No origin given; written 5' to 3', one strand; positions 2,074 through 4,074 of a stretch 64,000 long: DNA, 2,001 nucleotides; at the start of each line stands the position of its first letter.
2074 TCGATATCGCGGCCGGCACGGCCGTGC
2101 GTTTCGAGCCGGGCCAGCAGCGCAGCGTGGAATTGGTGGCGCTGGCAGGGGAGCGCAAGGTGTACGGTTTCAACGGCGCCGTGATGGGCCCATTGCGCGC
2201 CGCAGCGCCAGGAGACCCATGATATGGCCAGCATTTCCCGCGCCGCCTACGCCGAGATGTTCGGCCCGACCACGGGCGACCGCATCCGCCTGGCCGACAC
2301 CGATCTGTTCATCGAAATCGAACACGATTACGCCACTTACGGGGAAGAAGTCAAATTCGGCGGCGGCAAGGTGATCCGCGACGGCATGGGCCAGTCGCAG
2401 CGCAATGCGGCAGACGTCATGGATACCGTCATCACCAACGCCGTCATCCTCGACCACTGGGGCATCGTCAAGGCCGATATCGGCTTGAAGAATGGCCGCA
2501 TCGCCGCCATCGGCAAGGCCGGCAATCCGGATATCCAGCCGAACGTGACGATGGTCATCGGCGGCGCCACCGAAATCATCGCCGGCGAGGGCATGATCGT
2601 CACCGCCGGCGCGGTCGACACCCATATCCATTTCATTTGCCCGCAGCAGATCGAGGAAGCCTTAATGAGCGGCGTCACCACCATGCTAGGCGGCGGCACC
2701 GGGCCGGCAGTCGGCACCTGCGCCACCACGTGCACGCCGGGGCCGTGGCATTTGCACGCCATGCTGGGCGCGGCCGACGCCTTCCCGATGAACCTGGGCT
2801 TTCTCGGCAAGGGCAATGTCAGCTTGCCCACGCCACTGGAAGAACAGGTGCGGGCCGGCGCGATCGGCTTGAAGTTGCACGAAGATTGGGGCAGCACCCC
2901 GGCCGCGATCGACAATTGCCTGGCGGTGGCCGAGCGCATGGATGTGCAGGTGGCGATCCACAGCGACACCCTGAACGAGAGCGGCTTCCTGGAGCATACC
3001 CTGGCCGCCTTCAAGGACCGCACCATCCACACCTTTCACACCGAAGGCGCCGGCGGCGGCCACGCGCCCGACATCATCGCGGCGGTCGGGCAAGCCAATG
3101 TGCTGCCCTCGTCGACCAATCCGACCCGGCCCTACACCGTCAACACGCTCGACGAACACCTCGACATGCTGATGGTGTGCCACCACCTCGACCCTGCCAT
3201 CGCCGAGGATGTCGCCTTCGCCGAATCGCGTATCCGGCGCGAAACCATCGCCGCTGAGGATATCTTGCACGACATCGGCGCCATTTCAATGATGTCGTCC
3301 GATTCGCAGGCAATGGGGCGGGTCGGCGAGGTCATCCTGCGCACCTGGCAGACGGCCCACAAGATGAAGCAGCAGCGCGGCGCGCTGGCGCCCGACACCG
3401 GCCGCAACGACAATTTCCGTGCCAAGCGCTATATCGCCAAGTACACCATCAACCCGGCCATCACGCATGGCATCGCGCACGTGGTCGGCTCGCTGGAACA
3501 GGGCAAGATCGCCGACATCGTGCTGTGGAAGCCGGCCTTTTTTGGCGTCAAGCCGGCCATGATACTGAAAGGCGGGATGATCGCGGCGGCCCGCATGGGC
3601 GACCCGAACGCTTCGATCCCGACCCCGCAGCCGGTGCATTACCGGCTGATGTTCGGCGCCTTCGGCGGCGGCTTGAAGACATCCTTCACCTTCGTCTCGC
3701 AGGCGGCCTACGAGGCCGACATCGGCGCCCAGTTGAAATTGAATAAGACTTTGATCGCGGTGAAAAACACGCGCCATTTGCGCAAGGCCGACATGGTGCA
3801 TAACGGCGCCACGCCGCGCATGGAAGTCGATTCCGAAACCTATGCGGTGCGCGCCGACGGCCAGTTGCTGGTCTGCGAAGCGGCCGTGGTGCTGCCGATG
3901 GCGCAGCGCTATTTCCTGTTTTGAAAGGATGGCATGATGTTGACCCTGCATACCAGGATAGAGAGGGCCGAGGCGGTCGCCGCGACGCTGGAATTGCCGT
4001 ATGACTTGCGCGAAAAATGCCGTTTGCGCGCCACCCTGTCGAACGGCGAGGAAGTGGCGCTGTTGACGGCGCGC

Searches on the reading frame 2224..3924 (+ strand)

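Call 97: search_protein_families(library=pfam, proteins=[window:2224-3924:+], max_evalue=0.00001)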
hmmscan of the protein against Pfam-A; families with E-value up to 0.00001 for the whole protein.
window:2224-3924:+ (566 aa): 3 families
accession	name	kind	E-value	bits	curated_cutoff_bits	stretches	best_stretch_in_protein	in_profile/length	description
PF01979.26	Amidohydro_1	-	2.3e-80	270.9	25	1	125-454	1-341/345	Amidohydrolase family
PF00449.26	Urease_alpha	-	5.9e-57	191.7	23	1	3-119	2-121/121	Urease alpha-subunit, N-terminal domain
PF07969.17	Amidohydro_3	-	1.6e-06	28.3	29.7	0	388-446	398-455/472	Amidohydrolase family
